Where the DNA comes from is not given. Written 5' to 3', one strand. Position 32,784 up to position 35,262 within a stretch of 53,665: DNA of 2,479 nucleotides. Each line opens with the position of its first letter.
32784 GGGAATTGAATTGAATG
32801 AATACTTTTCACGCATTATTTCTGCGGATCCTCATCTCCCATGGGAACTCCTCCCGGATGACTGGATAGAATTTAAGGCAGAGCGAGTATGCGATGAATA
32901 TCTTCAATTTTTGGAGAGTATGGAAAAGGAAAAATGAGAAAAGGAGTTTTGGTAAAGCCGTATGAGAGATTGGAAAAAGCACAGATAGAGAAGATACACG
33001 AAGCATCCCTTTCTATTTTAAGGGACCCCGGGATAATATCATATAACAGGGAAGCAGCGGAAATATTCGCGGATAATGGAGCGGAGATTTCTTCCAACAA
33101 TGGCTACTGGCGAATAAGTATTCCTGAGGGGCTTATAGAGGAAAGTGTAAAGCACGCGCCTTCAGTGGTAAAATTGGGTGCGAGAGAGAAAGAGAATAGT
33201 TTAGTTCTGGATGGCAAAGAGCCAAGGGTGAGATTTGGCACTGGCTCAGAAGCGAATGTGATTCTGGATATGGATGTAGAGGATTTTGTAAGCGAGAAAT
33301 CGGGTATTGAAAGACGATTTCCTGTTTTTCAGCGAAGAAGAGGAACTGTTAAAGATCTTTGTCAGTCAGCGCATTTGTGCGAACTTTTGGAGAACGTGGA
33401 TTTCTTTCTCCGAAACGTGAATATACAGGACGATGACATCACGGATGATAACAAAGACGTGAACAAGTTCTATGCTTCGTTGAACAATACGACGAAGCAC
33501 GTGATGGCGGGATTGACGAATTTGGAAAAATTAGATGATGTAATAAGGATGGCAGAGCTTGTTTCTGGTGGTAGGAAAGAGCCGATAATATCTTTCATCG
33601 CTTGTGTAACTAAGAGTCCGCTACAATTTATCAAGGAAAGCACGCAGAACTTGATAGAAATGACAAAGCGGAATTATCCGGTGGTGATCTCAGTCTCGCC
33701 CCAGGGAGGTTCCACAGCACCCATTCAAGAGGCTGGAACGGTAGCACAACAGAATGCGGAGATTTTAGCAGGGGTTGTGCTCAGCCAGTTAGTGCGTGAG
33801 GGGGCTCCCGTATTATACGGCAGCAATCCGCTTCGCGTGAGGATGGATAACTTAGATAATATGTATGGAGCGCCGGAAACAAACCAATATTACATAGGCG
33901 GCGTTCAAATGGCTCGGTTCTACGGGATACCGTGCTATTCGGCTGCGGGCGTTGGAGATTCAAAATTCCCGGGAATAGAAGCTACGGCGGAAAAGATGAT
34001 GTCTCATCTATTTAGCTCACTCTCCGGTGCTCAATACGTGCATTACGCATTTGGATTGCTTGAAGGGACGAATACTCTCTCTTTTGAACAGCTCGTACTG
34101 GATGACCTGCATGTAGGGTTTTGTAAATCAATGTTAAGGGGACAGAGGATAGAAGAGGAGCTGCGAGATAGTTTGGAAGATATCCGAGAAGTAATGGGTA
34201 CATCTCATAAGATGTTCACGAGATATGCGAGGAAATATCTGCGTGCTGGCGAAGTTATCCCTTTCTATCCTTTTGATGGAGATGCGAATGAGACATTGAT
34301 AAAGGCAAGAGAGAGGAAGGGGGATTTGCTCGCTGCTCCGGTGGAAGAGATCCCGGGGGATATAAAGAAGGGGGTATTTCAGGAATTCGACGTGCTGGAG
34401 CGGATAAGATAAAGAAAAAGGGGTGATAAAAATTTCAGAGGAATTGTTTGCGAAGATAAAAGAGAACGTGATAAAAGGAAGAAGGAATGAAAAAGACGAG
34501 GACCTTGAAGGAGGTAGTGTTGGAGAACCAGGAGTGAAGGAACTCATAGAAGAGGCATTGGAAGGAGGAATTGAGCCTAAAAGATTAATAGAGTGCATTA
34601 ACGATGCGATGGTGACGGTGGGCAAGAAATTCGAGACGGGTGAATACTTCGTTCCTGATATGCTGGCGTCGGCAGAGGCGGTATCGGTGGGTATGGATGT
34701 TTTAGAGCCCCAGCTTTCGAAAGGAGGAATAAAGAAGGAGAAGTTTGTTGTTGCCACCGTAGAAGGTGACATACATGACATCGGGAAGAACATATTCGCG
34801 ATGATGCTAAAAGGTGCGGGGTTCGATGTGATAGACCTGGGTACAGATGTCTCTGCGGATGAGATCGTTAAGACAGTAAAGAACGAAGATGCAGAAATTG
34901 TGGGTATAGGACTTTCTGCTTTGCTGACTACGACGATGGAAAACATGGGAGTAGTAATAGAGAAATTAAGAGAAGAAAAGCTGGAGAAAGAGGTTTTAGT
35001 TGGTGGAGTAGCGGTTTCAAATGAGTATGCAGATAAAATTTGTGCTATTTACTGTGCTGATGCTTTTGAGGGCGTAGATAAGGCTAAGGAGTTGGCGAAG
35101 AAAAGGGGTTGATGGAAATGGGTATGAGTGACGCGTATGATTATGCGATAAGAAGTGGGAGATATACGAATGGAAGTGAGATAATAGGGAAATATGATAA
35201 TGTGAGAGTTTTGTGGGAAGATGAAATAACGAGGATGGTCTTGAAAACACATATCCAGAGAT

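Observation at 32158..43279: Eleven-kb corrinoid methyl-transfer cluster with two amber-free MttB paralogues and a pterin-binding methyltransferase in an archaeal context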

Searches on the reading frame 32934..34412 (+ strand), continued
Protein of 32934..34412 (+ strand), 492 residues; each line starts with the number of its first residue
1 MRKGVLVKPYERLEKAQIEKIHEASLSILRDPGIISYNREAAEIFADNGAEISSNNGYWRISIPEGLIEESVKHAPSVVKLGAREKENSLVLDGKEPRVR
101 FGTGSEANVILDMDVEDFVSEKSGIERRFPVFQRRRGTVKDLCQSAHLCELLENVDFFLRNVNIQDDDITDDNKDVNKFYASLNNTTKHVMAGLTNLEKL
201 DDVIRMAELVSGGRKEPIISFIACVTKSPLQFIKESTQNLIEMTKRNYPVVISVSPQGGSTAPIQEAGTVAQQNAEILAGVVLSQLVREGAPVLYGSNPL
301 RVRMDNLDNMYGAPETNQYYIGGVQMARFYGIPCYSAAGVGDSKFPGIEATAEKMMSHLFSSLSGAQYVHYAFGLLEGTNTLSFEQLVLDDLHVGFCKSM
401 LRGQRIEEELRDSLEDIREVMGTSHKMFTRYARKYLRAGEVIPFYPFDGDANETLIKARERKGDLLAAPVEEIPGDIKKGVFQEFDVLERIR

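Call 17: find_encoding_contigs(protein=P0125, flank=10000, max_places=2)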
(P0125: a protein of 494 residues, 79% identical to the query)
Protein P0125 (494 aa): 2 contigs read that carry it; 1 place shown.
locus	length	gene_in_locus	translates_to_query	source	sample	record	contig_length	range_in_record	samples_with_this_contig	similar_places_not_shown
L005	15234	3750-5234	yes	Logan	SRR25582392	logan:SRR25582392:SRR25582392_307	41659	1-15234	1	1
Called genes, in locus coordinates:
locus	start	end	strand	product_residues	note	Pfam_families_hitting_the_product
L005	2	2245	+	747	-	?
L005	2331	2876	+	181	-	PF00795:CN_hydrolase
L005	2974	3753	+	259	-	PF03965:Penicillinase_R (faint), PF07848:PaaX, PF20803:PaaX_M, PF08223:PaaX_C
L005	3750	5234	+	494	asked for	PF06253:MTTB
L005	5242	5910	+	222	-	PF02607:B12-binding_2, PF02310:B12-binding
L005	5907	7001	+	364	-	PF03291:mRNA_G-N7_MeTrfase (weak), PF13847:Methyltransf_31, PF08241:Methyltransf_11, PF08242:Methyltransf_12 (weak), PF13649:Methyltransf_25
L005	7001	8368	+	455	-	PF17651:Raco_middle, PF14574:RACo_C_ter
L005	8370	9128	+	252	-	PF00809:Pterin_bind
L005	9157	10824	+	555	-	PF02730:AFOR_N, PF01314:AFOR_C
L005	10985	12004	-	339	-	PF04015:DUF362, PF12838:Fer4_7 (faint), PF00037:Fer4 (faint)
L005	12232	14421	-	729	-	PF00009:GTP_EFTU, PF22042:EF-G_D2, PF03144:GTP_EFTU_D2, PF14492:EFG_III, PF03764:EFG_IV, PF00679:EFG_C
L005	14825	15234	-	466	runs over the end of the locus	PF02874:ATP-synt_ab_N, PF00006:ATP-synt_ab, PF22919:ATP-synt_VA_C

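Call 52: find_related_loci(query=A3, collection=metagenome_contigs, flank=6000)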
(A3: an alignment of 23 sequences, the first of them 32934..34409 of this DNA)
Query A3 (492 aa) in metagenome_contigs; peptide patterns used: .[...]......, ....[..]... (x = any residue, [..] = any of these).
600 stretches matched a pattern (row limit reached: there are more); 496 encode a relative of the query (tblastn E <= 1e-3); the best 80 are kept; 80 distinct loci.
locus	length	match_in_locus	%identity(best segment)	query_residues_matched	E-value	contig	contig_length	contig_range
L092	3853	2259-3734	82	1-492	0e+0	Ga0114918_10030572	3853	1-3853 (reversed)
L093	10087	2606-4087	77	1-492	0e+0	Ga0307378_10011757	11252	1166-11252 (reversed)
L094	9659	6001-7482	73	1-492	0e+0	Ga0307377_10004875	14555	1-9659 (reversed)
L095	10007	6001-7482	73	1-492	0e+0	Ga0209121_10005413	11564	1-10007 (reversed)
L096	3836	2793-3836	84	1-348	0e+0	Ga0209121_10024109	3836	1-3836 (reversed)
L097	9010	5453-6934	61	2-483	0e+0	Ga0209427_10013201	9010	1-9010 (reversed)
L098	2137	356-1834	59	2-483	0e+0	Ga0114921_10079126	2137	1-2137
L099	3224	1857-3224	63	2-447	0e+0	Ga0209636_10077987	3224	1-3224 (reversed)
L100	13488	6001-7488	58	2-490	0e+0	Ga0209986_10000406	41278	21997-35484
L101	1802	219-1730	57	2-492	0e+0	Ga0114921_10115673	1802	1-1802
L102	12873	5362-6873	57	2-492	0e+0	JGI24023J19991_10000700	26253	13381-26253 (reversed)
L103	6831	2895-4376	58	2-484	0e+0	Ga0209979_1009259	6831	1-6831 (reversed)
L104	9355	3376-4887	56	2-492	0e+0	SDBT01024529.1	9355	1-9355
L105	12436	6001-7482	58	2-484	0e+0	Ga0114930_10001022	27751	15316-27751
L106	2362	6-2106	54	2-492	0e+0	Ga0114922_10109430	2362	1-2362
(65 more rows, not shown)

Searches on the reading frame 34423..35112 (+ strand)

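Call 3: search_protein_families(library=pfam, proteins=[window:34423-35112:+], max_evalue=0.01)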
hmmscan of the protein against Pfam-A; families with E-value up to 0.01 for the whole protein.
window:34423-35112:+ (229 aa): 3 families
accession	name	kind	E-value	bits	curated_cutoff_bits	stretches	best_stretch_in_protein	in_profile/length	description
PF02310.24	B12-binding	-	5.1e-24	84.9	32.1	1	107-215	2-111/121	B12 binding domain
PF02607.22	B12-binding_2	-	2.5e-14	53.7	23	1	36-95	15-74/74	B12 binding domain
PF07451.17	SpoVAD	-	0.0012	18.2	22.1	1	63-198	180-307/329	Stage V sporulation protein AD (SpoVAD)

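Call 4: search_protein_families(library=ncbifam, proteins=[window:34423-35112:+], max_evalue=0.01)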
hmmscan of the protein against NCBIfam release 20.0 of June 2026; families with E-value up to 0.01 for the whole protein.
window:34423-35112:+ (229 aa): 17 families
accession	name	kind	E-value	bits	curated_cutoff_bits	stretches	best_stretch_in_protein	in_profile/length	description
TIGR02370.1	pyl_corrinoid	subfamily_domain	5.1e-48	163.1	215.3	1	36-211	12-191/197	methyltransferase cognate corrinoid protein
NF047996.1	corrin_MtgC_2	exception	5.4e-44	150.2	370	1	38-226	20-211/212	glycine betaine-specific corrinoid protein MtgC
NF041607.1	dimeth_corrin_MtbC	equivalog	2.3e-41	141.6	350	1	40-224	15-202/203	dimethylamine corrinoid protein MtbC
NF047995.1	corrinoid_MtgC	exception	6.8e-38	130.3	310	1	38-227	20-211/215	glycine betaine-specific corrinoid protein MtgC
NF040669.1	MtaC2_Meth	equivalog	2.9e-34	118.6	450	1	38-221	58-242/267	methanol--corrinoid protein MtaC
NF040655.1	MtaC_Meth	equivalog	6.2e-34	117.2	420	1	37-226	50-239/253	methanol--corrinoid protein MtaC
TIGR02082.1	metH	equivalog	6e-33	113.6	1010.85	1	37-223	661-856/1182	methionine synthase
NF007024.0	PRK09490.1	equivalog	6.9e-30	103.6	1497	1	42-206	681-851/1234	methionine synthase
TIGR00640.1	acid_CoA_mut_C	subfamily_domain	1e-09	38.5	57.45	1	105-208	2-103/132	methylmalonyl-CoA mutase C-terminal domain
NF002612.0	PRK02261.1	equivalog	1.7e-09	37.3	110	1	104-202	2-100/148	methylaspartate mutase subunit S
NF052513.1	TransRegCarH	equivalog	1.2e-08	34.6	400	1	101-214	160-267/274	HTH-type transcriptional repressor CarH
NF045497.1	IsobCoAmut_IcmF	equivalog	7.7e-08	30.6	1500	1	107-198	4-96/1076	fused isobutyryl-CoA mutase/GTPase IcmF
TIGR01501.1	MthylAspMutase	equivalog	4.6e-07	29.7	135.8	1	107-198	3-93/134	methylaspartate mutase subunit S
NF006944.0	PRK09426.1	equivalog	1.1e-06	26.9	876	1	100-203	584-686/721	methylmalonyl-CoA mutase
NF006160.0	PRK08304.1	subfamily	0.00039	19.2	402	1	63-198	185-312/337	stage V sporulation protein AD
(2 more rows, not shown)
